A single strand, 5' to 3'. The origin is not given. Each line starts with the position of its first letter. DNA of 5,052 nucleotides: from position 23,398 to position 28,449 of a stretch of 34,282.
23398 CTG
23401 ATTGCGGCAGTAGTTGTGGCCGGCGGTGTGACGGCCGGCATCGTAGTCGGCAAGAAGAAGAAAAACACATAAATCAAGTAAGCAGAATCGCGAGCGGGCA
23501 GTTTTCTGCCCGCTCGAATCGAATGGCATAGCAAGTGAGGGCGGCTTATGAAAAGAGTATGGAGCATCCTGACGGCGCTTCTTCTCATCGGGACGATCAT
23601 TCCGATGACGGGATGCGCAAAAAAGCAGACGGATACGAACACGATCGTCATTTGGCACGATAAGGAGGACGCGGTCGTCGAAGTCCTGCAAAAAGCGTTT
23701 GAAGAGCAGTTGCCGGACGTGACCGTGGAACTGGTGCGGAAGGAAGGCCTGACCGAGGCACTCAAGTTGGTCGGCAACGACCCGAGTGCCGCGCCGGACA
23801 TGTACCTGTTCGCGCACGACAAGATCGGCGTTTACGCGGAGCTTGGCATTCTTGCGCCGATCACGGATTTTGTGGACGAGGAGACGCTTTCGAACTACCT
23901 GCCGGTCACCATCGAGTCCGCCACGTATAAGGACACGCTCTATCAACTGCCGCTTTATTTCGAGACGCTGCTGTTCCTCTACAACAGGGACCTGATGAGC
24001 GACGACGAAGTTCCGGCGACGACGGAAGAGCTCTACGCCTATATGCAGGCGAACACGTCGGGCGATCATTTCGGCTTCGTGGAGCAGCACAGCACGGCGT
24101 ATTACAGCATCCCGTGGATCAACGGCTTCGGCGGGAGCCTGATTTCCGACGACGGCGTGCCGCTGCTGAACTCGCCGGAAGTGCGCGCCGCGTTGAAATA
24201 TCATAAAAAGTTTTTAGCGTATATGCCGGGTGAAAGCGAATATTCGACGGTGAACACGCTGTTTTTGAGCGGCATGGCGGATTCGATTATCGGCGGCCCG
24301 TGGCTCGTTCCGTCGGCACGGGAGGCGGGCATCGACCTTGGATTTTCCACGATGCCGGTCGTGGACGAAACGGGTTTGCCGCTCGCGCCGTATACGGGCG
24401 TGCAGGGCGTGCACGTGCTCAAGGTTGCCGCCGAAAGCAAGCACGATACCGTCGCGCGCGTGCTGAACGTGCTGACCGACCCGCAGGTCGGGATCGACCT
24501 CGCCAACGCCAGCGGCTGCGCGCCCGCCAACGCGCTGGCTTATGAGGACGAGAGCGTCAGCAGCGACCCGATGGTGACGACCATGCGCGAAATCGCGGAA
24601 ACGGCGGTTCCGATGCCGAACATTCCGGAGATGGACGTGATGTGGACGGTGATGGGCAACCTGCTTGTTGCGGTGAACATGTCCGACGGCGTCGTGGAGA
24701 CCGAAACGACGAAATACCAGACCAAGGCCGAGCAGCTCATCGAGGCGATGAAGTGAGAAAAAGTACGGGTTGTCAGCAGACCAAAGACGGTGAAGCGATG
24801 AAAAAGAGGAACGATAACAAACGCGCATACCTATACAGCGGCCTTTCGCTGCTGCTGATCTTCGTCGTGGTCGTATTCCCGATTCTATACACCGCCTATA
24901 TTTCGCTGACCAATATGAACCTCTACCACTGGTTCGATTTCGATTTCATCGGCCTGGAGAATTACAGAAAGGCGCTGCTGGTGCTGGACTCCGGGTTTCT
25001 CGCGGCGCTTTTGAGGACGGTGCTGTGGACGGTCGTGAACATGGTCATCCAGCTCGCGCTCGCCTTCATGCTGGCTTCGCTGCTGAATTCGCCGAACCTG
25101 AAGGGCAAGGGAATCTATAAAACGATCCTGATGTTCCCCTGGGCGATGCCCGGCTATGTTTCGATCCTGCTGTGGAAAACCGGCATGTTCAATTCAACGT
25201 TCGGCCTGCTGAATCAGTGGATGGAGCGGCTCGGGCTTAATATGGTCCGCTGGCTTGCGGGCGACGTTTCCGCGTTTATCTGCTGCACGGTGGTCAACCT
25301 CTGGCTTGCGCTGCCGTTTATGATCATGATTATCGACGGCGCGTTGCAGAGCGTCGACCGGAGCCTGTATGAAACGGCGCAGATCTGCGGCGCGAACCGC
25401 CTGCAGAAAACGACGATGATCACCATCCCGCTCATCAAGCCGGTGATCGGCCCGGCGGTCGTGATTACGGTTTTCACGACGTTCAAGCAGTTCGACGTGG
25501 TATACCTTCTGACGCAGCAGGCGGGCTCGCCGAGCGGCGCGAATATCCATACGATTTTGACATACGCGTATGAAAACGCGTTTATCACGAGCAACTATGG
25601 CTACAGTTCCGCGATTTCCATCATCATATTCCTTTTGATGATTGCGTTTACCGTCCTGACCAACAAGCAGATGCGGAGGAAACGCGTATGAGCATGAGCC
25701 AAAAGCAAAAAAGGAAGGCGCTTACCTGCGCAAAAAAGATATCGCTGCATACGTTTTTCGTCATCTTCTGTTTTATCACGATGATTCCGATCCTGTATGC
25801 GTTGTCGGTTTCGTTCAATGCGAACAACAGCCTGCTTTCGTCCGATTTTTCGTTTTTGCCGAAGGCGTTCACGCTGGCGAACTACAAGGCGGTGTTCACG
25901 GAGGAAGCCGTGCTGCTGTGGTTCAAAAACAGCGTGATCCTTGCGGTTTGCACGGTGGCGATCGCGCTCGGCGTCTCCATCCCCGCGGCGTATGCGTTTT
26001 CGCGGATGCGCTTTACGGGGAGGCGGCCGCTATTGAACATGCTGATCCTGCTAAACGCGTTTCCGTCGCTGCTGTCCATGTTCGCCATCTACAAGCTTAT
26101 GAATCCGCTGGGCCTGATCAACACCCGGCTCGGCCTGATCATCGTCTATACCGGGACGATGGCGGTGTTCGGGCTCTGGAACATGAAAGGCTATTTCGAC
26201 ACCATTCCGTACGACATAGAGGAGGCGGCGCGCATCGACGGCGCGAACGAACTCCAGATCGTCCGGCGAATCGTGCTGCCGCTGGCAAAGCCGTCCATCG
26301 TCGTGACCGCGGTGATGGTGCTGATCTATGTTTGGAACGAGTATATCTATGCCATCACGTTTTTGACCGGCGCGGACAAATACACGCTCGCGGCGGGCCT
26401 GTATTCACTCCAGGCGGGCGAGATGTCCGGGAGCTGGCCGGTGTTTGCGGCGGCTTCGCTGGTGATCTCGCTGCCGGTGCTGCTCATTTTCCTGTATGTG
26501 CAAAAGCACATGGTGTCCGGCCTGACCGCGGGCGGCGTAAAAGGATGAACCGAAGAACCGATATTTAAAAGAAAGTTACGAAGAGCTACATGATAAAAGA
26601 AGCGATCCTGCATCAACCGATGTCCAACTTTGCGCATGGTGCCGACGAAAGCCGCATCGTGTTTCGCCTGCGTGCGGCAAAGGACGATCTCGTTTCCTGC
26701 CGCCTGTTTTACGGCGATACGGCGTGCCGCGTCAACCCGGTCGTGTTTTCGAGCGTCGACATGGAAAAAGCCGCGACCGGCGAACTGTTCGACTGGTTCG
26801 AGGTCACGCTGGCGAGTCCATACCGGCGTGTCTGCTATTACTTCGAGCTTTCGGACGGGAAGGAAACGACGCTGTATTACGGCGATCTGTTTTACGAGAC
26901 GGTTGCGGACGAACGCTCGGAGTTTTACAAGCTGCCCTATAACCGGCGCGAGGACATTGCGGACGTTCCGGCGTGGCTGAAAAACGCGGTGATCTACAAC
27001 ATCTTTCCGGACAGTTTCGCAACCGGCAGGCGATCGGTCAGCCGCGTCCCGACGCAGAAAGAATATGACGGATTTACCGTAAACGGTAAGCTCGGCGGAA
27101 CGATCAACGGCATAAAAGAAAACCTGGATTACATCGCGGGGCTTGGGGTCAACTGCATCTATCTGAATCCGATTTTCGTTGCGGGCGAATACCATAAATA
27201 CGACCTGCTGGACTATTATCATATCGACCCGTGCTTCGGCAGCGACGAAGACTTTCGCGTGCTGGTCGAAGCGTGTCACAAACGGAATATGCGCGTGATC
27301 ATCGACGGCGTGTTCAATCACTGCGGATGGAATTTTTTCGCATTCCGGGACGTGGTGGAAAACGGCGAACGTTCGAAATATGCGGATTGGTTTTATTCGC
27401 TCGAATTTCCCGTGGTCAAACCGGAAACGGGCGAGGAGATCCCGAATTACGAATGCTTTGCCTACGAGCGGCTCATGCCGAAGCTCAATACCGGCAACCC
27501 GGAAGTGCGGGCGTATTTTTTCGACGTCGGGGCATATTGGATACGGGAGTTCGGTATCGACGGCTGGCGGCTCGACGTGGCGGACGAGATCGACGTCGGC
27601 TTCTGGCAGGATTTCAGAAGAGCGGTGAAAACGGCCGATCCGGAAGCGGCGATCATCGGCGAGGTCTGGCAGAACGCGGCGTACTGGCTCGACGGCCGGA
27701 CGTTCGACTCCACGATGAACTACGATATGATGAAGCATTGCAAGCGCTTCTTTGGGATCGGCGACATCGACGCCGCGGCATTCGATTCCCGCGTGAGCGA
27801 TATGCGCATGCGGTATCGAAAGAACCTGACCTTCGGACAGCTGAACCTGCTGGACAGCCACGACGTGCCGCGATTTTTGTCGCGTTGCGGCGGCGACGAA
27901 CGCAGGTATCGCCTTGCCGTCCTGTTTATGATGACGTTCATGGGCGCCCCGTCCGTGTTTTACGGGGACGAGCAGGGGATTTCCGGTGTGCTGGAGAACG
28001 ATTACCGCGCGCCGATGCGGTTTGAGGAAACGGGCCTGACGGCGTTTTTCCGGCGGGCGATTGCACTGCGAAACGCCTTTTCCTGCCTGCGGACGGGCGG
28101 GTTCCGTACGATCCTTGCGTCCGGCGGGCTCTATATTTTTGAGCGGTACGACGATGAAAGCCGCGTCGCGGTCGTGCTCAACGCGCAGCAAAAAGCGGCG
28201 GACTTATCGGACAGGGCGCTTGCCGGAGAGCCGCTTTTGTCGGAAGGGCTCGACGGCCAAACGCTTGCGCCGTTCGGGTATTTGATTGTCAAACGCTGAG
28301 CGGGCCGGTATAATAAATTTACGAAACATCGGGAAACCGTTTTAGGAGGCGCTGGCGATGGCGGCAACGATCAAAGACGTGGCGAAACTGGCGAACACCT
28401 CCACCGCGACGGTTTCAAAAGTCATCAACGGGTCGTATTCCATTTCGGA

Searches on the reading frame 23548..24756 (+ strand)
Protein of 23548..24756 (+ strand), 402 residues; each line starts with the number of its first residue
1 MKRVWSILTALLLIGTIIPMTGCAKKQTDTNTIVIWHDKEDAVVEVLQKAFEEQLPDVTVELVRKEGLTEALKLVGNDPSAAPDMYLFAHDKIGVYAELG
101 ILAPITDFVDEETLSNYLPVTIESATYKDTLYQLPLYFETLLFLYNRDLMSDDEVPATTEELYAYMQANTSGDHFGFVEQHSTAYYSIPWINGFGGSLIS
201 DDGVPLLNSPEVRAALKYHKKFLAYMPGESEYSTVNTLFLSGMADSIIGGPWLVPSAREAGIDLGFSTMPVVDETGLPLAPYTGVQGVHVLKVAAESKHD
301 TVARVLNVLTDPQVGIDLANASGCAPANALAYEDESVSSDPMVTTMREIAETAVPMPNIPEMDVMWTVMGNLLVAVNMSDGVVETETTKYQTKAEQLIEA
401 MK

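Call 66: search_protein_families(library=pfam, proteins=[window:23548-24756:+], max_evalue=0.00001)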
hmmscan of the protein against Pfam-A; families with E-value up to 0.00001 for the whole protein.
window:23548-24756:+ (402 aa): 2 families
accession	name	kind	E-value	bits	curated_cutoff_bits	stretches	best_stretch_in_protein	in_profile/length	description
PF13416.11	SBP_bac_8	-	2e-30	107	27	1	49-344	4-278/279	Bacterial extracellular solute-binding protein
PF01547.30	SBP_bac_1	-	4.1e-23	83.3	26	1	40-313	5-304/307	Bacterial extracellular solute-binding protein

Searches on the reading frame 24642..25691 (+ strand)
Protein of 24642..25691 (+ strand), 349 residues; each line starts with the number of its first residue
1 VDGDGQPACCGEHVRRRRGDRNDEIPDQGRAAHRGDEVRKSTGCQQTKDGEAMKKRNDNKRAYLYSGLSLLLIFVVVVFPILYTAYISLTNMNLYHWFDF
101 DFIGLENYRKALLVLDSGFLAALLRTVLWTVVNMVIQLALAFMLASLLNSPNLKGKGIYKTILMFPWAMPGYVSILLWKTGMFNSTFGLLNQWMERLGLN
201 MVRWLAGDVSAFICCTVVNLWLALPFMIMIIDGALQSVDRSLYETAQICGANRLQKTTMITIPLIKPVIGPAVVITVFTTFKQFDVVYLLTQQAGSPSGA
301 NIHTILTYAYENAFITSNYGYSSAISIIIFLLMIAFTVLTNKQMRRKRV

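Call 66: search_protein_families(library=pfam, proteins=[window:24642-25691:+], max_evalue=0.00001)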
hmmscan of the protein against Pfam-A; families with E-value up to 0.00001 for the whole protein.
window:24642-25691:+ (349 aa): 1 family
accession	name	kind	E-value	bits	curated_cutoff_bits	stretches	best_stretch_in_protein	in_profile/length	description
PF00528.27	BPD_transp_1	-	3.6e-14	53.4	26.4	1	139-346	3-181/184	Binding-protein-dependent transport system inner membrane component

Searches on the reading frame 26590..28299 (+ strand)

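Call 66: search_protein_families(library=pfam, proteins=[window:26590-28299:+], max_evalue=0.00001)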
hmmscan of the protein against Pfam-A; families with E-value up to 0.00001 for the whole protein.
window:26590-28299:+ (569 aa): 2 families
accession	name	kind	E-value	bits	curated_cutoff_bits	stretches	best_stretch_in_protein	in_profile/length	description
PF00128.31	Alpha-amylase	-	9.3e-68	229.9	22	1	138-474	2-368/446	Alpha amylase, catalytic domain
PF02903.20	Alpha-amylase_N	-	4.6e-24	85.3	23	1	1-117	1-118/120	Alpha amylase, N-terminal ig-like domain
